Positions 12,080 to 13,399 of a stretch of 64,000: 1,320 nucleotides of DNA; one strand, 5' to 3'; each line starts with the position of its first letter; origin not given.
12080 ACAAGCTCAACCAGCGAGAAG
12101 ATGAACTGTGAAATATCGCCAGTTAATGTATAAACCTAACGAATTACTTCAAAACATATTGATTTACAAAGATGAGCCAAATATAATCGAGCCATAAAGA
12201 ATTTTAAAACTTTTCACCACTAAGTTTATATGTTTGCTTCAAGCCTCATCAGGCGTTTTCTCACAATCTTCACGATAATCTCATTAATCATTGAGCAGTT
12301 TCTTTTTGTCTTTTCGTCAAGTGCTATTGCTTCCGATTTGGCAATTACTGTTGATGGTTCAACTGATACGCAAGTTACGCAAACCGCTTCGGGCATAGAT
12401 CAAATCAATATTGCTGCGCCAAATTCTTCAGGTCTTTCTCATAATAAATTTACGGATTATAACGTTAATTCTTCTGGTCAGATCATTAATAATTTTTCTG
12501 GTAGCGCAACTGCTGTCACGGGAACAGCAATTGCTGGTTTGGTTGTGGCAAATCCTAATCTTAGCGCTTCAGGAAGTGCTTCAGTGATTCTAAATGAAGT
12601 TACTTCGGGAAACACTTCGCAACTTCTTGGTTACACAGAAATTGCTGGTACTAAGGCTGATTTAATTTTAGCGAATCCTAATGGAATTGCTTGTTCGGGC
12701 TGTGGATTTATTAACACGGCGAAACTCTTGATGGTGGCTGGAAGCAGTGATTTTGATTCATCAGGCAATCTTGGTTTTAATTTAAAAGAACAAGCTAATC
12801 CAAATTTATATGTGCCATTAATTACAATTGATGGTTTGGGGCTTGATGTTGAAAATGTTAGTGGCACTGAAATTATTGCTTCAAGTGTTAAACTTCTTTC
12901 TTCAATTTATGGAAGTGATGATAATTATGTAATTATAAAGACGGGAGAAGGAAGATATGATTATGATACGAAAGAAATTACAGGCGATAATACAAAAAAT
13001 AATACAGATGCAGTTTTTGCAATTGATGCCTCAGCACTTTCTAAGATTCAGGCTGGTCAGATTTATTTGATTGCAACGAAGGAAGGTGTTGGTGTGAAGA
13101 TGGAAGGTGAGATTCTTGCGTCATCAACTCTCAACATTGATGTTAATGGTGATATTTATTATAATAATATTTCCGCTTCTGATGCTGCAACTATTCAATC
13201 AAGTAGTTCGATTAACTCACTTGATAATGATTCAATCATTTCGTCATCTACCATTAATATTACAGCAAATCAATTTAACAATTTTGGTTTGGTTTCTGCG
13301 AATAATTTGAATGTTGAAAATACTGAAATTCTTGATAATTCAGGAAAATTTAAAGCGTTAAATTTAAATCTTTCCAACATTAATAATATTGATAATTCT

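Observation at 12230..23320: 3,696-aa TpsA/CdiA-like exoprotein with no TpsB transporter gene beside it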

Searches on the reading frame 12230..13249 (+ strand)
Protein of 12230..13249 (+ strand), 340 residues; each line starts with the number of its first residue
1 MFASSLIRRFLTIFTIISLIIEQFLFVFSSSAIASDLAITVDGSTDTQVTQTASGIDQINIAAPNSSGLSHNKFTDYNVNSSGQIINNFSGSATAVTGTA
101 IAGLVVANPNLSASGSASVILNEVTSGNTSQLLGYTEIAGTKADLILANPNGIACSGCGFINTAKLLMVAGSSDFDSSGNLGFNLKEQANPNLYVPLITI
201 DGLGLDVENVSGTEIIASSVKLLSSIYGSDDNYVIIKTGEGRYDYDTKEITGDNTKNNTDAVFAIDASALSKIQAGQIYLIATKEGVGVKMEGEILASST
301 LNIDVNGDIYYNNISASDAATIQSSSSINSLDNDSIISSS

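Call 6: search_protein_families(library=pfam, proteins=[window:12230-13249:+], max_evalue=1)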
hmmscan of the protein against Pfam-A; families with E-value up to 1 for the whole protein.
window:12230-13249:+ (340 aa): 2 families
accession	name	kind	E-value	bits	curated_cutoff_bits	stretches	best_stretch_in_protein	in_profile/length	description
PF05860.19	TPS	-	2.3e-39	136.3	33.5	1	39-309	3-250/252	TPS secretion domain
PF13190.11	PDGLE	-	0.011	15.9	27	1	8-105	1-92/102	PDGLE domain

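Call 10: find_related_loci(query=window:12230-13249:+, collection=genome_contigs, flank=10000)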
Query window:12230-13249:+ (340 aa) in genome_contigs; peptide patterns used: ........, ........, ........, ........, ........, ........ (x = any residue, [..] = any of these).
264 stretches matched a pattern; 109 encode a relative of the query (tblastn E <= 1e-3); the best 80 are kept; 80 distinct loci.
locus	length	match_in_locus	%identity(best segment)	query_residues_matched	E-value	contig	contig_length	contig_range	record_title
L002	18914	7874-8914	73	1-339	2e-163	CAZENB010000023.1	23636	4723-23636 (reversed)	MAG TPA_asm: uncultured Rhizobium sp. isolate SRP219642_co3_485 genome assembly, contig: NODE_2240_length_23636_cov_5.79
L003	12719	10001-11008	72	6-328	3e-152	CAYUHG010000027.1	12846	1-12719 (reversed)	MAG TPA_asm: uncultured Rhizobium sp. isolate SRP219642_co8_395 genome assembly, contig: NODE_7325_length_12846_cov_38.9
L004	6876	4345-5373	71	5-339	2e-152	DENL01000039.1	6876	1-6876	MAG TPA_asm: Rickettsiales bacterium UBA2645 UBA2645_contig_5967, whole genome shotgun sequence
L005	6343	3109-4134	70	8-339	1e-150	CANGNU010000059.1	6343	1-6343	MAG: Rickettsiales bacterium isolate Jr-7aug17-213 genome assembly, contig: Jr-7aug17-213.fna-C59, whole genome shotgun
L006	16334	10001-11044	68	6-339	2e-148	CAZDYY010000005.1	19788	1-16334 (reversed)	MAG TPA_asm: uncultured Legionella sp. isolate SRP062349_co2_87 genome assembly, contig: NODE_1502_length_19788_cov_34.0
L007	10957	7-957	73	37-337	6e-144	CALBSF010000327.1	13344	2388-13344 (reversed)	MAG TPA_asm: uncultured Rickettsiales bacterium isolate SRR6231156_bin.78_CONCOCT_v1.1_MAG genome assembly, contig: ERZ6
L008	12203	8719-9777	67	8-339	7e-143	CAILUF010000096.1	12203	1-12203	MAG: uncultured Alphaproteobacteria bacterium isolate Loclat_bin-00439 genome assembly, contig: bin-00439:096/303, whole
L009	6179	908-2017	63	2-339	6e-142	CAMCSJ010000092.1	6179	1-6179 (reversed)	MAG: Rickettsia typhi isolate LH-05nov19-296 genome assembly, contig: LH-05nov19-C33901, whole genome shotgun sequence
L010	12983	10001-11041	65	6-340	4e-140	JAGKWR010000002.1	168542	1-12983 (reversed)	MAG: Alphaproteobacteria bacterium isolate C8_D7_3 C8_D7_3_10, whole genome shotgun sequence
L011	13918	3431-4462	64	6-339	1e-139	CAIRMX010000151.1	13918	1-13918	MAG: uncultured Alphaproteobacteria bacterium isolate ErkenSummer_bin-0736 genome assembly, contig: bin-0736:151/173, wh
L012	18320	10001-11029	67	6-332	9e-139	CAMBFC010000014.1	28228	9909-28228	MAG: Rickettsia typhi isolate MsH-30jul19-137 genome assembly, contig: MsH-30jul19-C3175, whole genome shotgun sequence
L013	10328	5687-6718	64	6-339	8e-138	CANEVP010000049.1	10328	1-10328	MAG: Rickettsiales bacterium isolate CE-Oct18-128 genome assembly, contig: CE-Oct18-128.fna-C49, whole genome shotgun se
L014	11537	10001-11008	60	2-325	7e-126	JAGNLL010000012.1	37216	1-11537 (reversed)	MAG: Rickettsiales bacterium isolate Gw_Eff_bin_514 Gw_Eff_1951_length_37216_cov_14.881636, whole genome shotgun sequenc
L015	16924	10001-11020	60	2-340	2e-122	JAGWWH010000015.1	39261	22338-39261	MAG: Proteobacteria bacterium isolate REEB439 contig-150_1694, whole genome shotgun sequence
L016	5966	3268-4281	57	4-337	1e-117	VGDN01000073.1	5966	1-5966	MAG: Alphaproteobacteria bacterium isolate M_DeepCast_50m_m1_063 M_DeepCast_50m_m1_063_Ga0194121_10024283, whole genome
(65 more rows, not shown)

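Call 15: find_homologous_proteins(query=L008:6591-8417:+, max_evalue=1e-20)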
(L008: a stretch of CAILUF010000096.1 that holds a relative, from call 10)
Query L008:6591-8417:+ (609 aa): 386 proteins with E <= 1e-20 among 8000 candidates; the best 120 are listed.
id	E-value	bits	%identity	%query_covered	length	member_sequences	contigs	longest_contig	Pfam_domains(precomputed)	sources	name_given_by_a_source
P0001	0.0e+0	1281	97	100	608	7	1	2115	PF08479.17,PF17287.8,PF03865.20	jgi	jgi:hemolysin activation/secretion protein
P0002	0.0e+0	1089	80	100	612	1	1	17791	PF08479.17,PF17287.8,PF03865.20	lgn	-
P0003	0.0e+0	1065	78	100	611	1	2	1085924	PF08479.17,PF17287.8,PF03865.20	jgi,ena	-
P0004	0.0e+0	1061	78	100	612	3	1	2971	PF08479.17,PF17287.8,PF03865.20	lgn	-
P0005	0.0e+0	1042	79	97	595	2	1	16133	PF08479.17,PF17287.8,PF03865.20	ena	-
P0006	0.0e+0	1039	76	100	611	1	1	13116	PF08479.17,PF17287.8,PF03865.20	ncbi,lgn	ncbi:MAG: ShlB/FhaC/HecB family hemolysin secretion/activation protein [Pseudomonadota bacterium]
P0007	0.0e+0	1028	76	100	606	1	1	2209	PF08479.17,PF17287.8,PF03865.20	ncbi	-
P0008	0.0e+0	1023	79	95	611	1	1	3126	PF08479.17,PF17287.8,PF03865.20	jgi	-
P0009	0.0e+0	1019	79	95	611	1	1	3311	PF08479.17,PF17287.8,PF03865.20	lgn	-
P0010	0.0e+0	1015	75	100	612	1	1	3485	PF08479.17,PF17287.8,PF03865.20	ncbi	-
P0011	0.0e+0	1014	74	100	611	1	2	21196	PF08479.17,PF17287.8,PF03865.20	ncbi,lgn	-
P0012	0.0e+0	1014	76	99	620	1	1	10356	PF08479.17,PF17287.8,PF03865.20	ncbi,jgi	jgi:hemolysin activation/secretion protein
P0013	0.0e+0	1011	75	100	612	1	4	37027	PF08479.17,PF17287.8,PF03865.20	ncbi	-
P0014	1.4e-298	1009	75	100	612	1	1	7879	PF08479.17,PF17287.8,PF03865.20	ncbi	-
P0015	6.3e-297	1004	76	97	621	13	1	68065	PF08479.17,PF17287.8,PF03865.20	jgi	jgi:hemolysin activation/secretion protein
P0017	1.4e-292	990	74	100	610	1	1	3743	PF08479.17,PF17287.8,PF03865.20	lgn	-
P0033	4.0e-272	922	71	95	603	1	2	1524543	PF08479.17,PF17287.8,PF03865.20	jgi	jgi:hemolysin activation/secretion protein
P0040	3.1e-271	919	71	96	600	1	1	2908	PF08479.17,PF17287.8,PF03865.20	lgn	-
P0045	2.2e-267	906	67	100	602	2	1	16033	PF08479.17,PF17287.8,PF03865.20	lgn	-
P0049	2.9e-264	896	68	100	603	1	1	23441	PF08479.17,PF17287.8,PF03865.20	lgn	-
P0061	1.0e-248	845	66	95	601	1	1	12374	PF08479.17,PF17287.8,PF03865.20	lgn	-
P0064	1.8e-247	841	68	94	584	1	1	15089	PF08479.17,PF17287.8,PF03865.20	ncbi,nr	ncbi:MAG: hypothetical protein KGQ36_06640 [Rickettsiales bacterium]|nr:hypothetical protein [Ricket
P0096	2.7e-227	774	61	97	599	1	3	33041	PF08479.17,PF17287.8,PF03865.20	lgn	-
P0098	2.8e-226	771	59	99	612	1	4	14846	PF08479.17,PF17287.8,PF03865.20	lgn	-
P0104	2.9e-225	767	59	100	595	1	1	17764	PF08479.17,PF17287.8,PF03865.20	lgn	-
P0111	2.6e-221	754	59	99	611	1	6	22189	PF08479.17,PF17287.8,PF03865.20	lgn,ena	-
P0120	4.4e-218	744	57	98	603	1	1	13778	PF08479.17,PF17287.8,PF07244.21,PF03865.20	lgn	-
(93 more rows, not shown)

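Call 16: find_encoding_contigs(protein=P0003, flank=10000, max_places=3)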
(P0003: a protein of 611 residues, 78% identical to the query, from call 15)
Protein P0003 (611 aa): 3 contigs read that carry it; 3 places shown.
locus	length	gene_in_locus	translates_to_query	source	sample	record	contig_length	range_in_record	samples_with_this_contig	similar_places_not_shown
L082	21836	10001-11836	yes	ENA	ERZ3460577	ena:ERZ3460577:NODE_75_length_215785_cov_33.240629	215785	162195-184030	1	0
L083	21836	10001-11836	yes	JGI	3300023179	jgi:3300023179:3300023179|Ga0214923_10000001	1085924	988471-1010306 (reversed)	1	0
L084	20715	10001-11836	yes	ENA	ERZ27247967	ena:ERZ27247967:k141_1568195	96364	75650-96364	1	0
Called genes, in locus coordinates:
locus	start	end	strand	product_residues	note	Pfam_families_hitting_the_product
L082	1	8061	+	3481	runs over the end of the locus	-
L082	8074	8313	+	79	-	-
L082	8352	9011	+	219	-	-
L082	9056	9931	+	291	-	PF13145:Rotamase_2, PF00639:Rotamase, PF13616:Rotamase_3 (weak)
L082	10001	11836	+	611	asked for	PF08479:POTRA_2, PF17287:POTRA_3, PF03865:ShlB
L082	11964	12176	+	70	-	-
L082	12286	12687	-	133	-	-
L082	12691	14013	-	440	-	PF00239:Resolvase, PF07508:Recombinase, PF13408:Zn_ribbon_recom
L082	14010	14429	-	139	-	PF11149:DUF2924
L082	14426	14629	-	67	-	-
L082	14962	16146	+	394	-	-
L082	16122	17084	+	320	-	-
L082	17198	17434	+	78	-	PF12728:HTH_17 (weak)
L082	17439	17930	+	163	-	-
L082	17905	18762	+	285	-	PF13479:AAA_24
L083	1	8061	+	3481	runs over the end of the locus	-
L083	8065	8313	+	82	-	-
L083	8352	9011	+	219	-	-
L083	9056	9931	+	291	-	PF13145:Rotamase_2, PF00639:Rotamase, PF13616:Rotamase_3 (weak)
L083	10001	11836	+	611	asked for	PF08479:POTRA_2, PF17287:POTRA_3, PF03865:ShlB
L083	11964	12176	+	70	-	-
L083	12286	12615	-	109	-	-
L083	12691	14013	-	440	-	PF00239:Resolvase, PF07508:Recombinase, PF13408:Zn_ribbon_recom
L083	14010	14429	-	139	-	PF11149:DUF2924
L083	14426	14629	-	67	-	-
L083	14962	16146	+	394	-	-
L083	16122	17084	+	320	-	-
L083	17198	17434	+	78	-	PF12728:HTH_17 (weak)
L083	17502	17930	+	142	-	-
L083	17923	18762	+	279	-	PF13479:AAA_24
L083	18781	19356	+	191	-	-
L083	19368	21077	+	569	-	PF00270:DEAD, PF04851:ResIII, PF18766:SWI2_SNF2 (weak), PF02882:THF_DHG_CYH_C (faint), PF00271:Helicase_C, PF10571:UPF0547 (weak)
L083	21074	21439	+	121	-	PF20121:DUF6511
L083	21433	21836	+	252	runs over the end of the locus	-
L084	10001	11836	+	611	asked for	PF08479:POTRA_2, PF17287:POTRA_3, PF03865:ShlB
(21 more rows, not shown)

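Call 17: find_encoding_contigs(protein=P0033, flank=10000, max_places=3)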
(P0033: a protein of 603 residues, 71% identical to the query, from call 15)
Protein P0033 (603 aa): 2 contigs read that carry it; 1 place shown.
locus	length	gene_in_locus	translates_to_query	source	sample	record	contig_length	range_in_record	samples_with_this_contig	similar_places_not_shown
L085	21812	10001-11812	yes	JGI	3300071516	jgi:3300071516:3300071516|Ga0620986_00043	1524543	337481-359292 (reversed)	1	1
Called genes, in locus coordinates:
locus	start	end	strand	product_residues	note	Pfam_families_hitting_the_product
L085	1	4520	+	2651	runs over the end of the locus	PF13332:Fil_haemagg_2 (weak)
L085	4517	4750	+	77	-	-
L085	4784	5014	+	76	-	-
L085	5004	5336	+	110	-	-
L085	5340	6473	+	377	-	PF04830:DUF637 (weak)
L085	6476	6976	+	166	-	-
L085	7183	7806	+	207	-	PF04830:DUF637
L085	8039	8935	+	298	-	PF13145:Rotamase_2, PF00639:Rotamase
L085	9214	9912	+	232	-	PF13505:OMP_b-brl, PF01389:OmpA_membrane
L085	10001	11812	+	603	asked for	PF08479:POTRA_2, PF17287:POTRA_3, PF03865:ShlB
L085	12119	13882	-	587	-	PF04326:SLFN_AlbA_2, PF13749:HATPase_c_4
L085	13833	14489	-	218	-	PF00923:TAL_FSA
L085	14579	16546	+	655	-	PF17764:PriA_3primeBD, PF00270:DEAD, PF04851:ResIII, PF00271:Helicase_C (weak), PF18319:Zn_ribbon_PriA, PF18074:PriA_C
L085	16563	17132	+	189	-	-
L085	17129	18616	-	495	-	PF00478:IMPDH, PF03060:NMO (faint), PF00571:CBS, PF01070:FMN_dh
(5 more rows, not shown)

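Call 20: list_cluster_members(proteins=[P0002, P0045, P0049, P0061, P0096, P0098, P0104, P0120, P0011, P0111])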
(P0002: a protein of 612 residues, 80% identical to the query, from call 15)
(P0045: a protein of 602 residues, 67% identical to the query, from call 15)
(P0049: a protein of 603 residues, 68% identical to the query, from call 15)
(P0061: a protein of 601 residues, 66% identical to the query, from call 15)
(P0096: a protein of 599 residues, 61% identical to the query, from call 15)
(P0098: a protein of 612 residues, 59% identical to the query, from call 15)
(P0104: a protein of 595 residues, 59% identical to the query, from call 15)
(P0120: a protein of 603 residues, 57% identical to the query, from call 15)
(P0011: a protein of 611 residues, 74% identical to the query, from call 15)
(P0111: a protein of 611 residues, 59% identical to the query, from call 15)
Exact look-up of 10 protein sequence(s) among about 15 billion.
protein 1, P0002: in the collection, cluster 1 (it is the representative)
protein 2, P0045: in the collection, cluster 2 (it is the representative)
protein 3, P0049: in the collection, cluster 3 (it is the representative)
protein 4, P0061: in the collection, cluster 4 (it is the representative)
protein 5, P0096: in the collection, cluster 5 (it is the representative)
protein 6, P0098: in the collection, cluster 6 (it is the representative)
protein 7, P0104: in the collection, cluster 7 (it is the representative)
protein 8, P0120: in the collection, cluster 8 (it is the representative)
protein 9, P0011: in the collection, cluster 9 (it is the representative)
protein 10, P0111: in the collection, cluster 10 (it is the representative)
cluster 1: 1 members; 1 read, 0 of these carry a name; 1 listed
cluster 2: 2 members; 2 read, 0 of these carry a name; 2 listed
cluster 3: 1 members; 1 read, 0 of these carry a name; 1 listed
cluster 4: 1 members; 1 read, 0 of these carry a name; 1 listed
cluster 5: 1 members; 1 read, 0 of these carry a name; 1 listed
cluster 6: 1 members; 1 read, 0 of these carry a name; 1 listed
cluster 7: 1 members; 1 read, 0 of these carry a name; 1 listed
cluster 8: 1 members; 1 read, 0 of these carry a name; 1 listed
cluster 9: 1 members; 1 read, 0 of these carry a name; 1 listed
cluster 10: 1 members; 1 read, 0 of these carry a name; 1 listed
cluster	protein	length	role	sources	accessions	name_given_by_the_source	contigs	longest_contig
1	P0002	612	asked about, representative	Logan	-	-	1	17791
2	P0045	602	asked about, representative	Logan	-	-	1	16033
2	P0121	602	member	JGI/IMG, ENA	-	-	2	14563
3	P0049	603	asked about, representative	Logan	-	-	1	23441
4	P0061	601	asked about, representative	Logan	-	-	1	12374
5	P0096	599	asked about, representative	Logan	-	-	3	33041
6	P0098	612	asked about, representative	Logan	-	-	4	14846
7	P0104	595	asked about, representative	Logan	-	-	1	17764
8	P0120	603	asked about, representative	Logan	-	-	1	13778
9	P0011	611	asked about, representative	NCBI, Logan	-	-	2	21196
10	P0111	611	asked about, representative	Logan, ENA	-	-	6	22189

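Call 21: find_encoding_contigs(protein=P0096, flank=10000, max_places=4)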
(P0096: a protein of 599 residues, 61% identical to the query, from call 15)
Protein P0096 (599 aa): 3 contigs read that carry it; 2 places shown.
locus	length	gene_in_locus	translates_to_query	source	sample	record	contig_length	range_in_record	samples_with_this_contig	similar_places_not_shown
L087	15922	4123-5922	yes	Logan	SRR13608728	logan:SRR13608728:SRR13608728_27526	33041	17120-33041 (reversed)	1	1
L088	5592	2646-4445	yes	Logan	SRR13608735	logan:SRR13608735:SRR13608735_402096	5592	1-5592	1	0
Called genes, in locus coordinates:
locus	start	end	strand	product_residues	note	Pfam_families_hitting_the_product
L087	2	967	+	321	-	?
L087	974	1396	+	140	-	-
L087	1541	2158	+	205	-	-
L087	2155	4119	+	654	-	PF01757:Acyl_transf_3, PF19040:SGNH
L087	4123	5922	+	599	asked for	PF08479:POTRA_2, PF17287:POTRA_3, PF03865:ShlB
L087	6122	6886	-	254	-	PF01464:SLT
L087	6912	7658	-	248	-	-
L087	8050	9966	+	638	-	PF02824:TGS, PF07973:tRNA_SAD, PF00587:tRNA-synt_2b, PF03129:HGTP_anticodon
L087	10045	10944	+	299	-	PF00483:NTP_transferase, PF12804:NTP_transf_3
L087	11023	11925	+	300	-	PF00535:Glycos_transf_2, PF13641:Glyco_tranf_2_3 (weak)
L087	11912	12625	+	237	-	PF08889:WbqC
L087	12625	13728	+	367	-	PF01041:DegT_DnrJ_EryC1, PF01053:Cys_Met_Meta_PP (weak)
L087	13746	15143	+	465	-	-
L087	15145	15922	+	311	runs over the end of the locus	PF13641:Glyco_tranf_2_3, PF00535:Glycos_transf_2, PF10111:Glyco_tranf_2_2 (weak)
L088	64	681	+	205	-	-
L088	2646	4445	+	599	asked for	PF08479:POTRA_2, PF17287:POTRA_3, PF03865:ShlB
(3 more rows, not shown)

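Call 22: find_related_loci(query=window:12230-13249:+, collection=metagenome_contigs, flank=10000)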
Query window:12230-13249:+ (340 aa) in metagenome_contigs; peptide patterns used: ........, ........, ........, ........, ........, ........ (x = any residue, [..] = any of these).
367 stretches matched a pattern; 104 encode a relative of the query (tblastn E <= 1e-3); the best 80 are kept; 80 distinct loci.
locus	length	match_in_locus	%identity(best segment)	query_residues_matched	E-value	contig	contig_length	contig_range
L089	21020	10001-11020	75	1-332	6e-165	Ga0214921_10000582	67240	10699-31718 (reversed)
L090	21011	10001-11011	76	8-339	4e-164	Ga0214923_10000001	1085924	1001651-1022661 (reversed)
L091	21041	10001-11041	73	1-339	1e-163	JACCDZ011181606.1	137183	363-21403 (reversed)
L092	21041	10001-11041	73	1-339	1e-163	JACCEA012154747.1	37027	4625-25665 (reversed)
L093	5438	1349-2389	74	1-339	5e-163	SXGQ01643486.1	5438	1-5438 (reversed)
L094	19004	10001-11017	73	8-339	6e-160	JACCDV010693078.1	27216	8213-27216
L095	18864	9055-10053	72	6-339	1e-155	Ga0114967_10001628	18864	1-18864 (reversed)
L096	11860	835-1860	71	8-337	1e-152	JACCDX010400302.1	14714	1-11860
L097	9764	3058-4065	72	6-328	8e-152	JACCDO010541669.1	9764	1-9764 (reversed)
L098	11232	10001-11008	72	6-328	8e-152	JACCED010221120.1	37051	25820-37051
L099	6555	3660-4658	72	6-339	3e-150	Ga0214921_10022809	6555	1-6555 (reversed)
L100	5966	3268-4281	57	4-337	9e-118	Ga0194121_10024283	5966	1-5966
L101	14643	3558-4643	56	2-339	2e-115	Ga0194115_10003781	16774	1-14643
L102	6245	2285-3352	55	7-340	3e-111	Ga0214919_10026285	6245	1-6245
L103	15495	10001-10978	58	32-340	2e-110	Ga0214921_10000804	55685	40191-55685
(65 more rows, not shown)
